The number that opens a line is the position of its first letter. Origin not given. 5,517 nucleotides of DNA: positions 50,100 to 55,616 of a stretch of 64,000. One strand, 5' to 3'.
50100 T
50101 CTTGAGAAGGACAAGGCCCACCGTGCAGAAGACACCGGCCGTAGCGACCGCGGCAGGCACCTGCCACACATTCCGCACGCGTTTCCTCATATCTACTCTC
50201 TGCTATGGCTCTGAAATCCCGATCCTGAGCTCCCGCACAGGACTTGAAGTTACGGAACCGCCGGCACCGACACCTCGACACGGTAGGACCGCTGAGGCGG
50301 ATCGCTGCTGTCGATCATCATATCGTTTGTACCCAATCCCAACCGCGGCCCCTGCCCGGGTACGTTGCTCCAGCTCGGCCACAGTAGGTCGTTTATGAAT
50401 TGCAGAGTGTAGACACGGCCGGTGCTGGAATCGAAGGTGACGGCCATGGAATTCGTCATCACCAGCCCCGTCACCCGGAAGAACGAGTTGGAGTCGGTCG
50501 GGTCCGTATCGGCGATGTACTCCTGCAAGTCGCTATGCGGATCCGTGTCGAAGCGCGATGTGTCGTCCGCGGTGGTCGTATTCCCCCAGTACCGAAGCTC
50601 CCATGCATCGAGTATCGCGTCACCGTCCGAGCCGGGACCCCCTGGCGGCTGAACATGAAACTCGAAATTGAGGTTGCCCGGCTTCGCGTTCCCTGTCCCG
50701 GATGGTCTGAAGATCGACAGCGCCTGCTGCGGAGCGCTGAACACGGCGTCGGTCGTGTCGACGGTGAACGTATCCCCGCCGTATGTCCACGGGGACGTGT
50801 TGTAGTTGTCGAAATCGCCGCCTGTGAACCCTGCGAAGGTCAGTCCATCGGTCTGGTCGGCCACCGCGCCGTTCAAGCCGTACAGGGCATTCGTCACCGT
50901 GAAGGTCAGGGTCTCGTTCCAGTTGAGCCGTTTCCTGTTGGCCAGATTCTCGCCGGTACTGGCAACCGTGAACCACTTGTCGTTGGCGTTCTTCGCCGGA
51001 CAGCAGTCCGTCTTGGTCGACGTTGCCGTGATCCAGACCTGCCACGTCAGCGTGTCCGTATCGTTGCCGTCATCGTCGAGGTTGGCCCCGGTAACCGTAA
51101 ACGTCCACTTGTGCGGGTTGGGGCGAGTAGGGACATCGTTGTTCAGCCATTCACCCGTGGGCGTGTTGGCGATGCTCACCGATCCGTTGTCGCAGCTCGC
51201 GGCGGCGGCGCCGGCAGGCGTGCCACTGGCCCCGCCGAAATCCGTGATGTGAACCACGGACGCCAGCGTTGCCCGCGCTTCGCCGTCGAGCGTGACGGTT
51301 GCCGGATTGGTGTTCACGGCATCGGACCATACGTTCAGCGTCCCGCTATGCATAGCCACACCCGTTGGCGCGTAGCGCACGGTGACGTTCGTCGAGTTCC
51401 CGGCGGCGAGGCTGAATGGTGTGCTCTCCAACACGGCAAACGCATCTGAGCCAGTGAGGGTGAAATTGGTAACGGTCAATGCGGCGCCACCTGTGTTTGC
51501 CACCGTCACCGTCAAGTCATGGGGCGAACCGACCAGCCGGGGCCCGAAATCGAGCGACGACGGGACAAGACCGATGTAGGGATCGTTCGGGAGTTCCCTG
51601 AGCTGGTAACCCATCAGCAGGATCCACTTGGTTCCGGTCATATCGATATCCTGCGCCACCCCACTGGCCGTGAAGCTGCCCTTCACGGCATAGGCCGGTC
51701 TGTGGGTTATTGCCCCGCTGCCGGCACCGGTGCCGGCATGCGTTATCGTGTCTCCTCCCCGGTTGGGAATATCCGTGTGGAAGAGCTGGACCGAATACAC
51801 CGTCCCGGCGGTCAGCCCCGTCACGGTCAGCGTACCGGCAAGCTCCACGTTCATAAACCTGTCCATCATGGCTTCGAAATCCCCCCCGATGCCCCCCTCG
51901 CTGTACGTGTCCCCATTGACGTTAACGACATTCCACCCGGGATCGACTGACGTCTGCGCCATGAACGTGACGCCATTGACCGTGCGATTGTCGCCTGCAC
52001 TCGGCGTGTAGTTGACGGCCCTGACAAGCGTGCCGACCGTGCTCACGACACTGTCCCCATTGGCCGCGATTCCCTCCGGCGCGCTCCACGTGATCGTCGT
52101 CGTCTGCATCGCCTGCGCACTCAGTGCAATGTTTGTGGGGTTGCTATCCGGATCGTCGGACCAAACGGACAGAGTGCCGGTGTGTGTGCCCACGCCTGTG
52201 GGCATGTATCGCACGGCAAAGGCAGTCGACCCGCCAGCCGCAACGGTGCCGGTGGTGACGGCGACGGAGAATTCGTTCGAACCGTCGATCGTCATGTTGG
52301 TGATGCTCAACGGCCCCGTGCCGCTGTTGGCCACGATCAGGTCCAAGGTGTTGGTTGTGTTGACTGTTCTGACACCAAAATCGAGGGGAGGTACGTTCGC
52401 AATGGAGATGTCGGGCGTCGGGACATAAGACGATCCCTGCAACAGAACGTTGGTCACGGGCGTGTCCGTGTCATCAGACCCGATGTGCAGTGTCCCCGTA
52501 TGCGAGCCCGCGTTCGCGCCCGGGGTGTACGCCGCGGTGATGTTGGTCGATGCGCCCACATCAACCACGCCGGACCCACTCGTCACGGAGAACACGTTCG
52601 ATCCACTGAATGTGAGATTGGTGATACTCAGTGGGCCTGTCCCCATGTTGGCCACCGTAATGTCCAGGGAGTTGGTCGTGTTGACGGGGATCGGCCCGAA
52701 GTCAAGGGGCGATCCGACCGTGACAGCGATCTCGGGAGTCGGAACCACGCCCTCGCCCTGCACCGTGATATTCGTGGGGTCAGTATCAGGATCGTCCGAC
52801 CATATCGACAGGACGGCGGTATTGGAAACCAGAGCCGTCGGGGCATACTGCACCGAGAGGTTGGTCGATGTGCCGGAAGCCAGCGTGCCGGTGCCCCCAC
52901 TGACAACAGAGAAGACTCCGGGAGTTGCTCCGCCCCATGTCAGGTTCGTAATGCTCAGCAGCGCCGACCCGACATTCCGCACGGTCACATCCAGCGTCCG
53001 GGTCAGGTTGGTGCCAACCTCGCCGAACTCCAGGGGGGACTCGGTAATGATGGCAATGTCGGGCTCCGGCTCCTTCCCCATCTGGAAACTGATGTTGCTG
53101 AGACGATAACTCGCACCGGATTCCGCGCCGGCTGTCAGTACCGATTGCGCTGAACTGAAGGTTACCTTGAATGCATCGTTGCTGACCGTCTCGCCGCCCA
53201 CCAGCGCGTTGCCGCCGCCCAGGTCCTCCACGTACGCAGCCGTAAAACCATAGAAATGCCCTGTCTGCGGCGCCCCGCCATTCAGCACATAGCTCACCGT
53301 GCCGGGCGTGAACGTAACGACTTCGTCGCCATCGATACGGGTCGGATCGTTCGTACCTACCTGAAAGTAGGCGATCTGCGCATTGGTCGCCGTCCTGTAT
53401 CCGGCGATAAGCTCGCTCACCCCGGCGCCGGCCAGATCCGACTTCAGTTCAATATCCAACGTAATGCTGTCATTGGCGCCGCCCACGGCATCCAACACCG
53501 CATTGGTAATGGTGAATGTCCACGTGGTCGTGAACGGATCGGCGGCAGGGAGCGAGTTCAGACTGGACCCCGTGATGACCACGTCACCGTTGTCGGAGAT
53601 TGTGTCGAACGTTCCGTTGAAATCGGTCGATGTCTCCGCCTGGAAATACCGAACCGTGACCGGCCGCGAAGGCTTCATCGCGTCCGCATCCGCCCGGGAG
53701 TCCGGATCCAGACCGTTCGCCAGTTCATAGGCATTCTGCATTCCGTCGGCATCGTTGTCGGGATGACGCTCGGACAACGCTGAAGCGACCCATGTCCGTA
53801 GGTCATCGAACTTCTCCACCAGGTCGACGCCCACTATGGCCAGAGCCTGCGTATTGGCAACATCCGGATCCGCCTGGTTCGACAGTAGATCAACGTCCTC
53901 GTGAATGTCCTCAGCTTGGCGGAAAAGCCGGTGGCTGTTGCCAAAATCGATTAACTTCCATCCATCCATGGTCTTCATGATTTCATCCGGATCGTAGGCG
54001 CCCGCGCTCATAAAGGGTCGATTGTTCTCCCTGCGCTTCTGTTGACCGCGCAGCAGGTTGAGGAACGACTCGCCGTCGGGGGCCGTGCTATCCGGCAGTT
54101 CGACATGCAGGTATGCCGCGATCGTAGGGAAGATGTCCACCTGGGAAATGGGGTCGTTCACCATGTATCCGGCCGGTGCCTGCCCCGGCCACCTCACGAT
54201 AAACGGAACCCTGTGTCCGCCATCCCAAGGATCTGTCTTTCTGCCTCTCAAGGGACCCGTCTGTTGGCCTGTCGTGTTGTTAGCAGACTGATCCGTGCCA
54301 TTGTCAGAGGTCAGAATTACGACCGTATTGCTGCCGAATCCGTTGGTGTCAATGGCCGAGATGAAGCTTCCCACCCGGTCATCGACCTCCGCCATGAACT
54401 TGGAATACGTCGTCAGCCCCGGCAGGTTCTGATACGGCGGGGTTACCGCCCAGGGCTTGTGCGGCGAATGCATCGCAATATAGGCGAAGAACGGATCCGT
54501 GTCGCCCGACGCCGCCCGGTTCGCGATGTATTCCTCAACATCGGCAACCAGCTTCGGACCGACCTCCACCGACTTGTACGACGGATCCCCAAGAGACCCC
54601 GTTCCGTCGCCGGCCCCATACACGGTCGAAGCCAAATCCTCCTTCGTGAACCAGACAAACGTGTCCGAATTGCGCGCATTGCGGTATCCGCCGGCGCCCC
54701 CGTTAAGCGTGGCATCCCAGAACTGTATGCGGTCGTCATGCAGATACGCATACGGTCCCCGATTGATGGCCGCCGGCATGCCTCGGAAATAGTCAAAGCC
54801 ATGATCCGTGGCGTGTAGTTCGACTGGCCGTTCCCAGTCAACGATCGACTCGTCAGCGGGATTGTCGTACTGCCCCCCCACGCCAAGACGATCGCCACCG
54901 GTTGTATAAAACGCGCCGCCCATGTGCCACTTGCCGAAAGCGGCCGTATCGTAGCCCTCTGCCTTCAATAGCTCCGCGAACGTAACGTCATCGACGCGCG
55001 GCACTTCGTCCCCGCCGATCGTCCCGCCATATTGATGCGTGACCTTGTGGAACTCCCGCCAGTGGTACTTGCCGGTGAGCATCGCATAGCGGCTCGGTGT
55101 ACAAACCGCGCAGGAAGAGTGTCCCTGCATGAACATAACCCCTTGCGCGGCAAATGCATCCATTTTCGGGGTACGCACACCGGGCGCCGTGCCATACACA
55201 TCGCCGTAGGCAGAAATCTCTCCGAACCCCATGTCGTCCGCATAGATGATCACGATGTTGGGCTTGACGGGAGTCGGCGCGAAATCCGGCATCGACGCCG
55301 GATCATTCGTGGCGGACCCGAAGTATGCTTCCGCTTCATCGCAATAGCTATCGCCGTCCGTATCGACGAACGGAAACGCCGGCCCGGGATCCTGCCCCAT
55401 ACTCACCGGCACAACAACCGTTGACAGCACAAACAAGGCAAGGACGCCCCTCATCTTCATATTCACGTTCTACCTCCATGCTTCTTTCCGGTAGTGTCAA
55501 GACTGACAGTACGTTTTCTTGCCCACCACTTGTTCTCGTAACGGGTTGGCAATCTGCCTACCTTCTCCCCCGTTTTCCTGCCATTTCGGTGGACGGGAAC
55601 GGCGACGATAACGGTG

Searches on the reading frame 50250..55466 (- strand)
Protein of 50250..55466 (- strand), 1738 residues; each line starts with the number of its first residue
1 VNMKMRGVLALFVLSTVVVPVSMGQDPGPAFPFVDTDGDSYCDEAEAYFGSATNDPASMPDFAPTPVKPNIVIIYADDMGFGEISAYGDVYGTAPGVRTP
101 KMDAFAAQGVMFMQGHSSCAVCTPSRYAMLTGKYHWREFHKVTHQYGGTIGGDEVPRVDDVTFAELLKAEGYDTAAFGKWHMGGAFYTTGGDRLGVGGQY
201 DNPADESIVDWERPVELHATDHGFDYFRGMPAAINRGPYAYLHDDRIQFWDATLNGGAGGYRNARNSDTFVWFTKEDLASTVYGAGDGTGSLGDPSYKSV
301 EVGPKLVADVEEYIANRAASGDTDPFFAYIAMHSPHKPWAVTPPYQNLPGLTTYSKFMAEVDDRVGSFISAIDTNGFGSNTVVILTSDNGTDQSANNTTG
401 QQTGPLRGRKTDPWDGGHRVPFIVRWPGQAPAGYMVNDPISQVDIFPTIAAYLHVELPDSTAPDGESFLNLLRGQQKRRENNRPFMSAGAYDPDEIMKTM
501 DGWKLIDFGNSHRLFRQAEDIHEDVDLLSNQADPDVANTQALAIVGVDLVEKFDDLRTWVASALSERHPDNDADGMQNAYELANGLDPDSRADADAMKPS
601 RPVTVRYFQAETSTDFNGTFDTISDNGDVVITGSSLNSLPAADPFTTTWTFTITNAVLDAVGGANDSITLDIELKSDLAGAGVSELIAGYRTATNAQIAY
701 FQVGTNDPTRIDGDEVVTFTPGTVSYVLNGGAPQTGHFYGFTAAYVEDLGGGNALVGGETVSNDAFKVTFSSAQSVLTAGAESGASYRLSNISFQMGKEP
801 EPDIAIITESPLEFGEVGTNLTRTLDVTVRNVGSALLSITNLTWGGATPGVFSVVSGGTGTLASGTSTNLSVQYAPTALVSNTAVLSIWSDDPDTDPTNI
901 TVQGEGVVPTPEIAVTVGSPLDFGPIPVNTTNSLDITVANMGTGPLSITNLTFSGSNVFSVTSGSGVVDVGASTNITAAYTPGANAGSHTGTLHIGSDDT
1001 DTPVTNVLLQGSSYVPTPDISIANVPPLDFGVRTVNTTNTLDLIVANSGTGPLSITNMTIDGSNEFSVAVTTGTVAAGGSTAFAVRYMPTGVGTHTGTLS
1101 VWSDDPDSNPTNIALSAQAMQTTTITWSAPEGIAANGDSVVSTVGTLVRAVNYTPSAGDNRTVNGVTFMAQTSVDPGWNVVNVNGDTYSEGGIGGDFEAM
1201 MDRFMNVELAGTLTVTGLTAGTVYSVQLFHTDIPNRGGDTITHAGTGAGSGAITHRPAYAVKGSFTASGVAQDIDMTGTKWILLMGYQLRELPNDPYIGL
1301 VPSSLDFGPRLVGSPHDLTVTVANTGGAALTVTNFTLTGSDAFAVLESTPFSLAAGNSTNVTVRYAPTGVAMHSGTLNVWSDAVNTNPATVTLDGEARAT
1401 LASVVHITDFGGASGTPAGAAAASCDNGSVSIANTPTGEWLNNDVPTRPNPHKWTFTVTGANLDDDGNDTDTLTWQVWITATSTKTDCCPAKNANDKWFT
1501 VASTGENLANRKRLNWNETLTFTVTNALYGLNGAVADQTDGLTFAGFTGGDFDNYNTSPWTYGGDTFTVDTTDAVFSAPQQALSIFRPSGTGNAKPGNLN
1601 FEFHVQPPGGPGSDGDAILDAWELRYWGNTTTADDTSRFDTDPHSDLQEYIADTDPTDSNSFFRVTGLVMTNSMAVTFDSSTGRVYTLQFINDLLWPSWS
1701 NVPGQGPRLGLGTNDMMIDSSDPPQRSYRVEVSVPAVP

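Call 6: search_protein_families(library=pfam, proteins=[window:50250-55466:-], max_evalue=0.001)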
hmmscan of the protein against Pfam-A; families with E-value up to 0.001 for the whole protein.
window:50250-55466:- (1738 aa): 11 families
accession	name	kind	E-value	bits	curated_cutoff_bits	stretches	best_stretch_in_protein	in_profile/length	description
PF00884.28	Sulfatase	-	9.2e-49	166.8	25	1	69-454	1-300/301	Sulfatase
PF22544.2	HYDIN_VesB_CFA65-like_Ig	-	7.7e-40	135.6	25.5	4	1028-1117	10-99/100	HYDIN/CFA65/VesB-like, Ig-like domain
PF15780.11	ASH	-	3.7e-23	82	27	3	1025-1105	11-92/98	Abnormal spindle-like microcephaly-assoc'd, ASPM-SPD-2-Hydin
PF22073.2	Cep192_D4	-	8.2e-18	65.1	35.5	1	1303-1395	9-109/112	Cep192 domain 4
PF07610.17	DUF1573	-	1.3e-15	57.6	26.1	0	921-1004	8-90/98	Protein of unknown function (DUF1573)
PF07705.17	CARDB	-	1.8e-10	41.4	22.7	0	1309-1385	14-87/101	CARDB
PF24507.1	Ig_CFAP65_4th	-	2e-10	41.4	27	0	1047-1113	6-70/76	CFAP65, fourth Ig-like domain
PF12371.14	TMEM131_like_N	-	9.4e-09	35.8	28.8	0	1300-1377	3-80/84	Transmembrane protein 131-like N-terminal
PF22067.2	Cep192_D3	-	4.3e-08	33.6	27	0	927-997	14-84/99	Cep192 domain 3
PF16347.10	SGSH_C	-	5.4e-06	27.1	29.3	1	417-511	15-112/154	N-sulphoglucosamine sulphohydrolase, C-terminal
PF01663.27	Phosphodiest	-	0.00097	19.3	23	0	354-396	184-226/342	Type I phosphodiesterase / nucleotide pyrophosphatase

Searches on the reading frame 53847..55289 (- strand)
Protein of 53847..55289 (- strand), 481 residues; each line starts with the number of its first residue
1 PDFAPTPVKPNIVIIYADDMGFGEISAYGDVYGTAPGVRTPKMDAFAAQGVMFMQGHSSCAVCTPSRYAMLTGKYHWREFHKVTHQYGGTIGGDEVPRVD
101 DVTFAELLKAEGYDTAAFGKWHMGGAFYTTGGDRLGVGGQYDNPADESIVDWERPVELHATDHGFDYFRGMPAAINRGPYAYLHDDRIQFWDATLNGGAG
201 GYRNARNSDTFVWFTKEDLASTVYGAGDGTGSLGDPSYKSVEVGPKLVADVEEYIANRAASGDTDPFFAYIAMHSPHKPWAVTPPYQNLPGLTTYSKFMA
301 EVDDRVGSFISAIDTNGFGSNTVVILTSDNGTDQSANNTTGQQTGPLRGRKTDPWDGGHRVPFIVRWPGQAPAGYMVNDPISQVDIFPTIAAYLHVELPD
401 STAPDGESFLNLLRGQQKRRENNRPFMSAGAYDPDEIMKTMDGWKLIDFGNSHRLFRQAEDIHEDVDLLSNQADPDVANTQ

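Call 71: search_solved_structures(query=window:53847-55289:-, max_evalue=1e-40)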
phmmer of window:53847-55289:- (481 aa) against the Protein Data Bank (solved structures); distinct sequences matched with E-value up to 1e-40: 3.
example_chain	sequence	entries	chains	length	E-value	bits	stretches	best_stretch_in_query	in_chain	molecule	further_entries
7oze_AAA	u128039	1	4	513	1.8e-46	162.2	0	8-189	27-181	Putative secreted sulfatase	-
6s20_C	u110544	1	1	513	2.3e-45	158.5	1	7-417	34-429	N-acetylgalactosamine-6-O-sulfatase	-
7p26_AAA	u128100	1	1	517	9.5e-44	153.2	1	8-426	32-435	Putative arylsulfatase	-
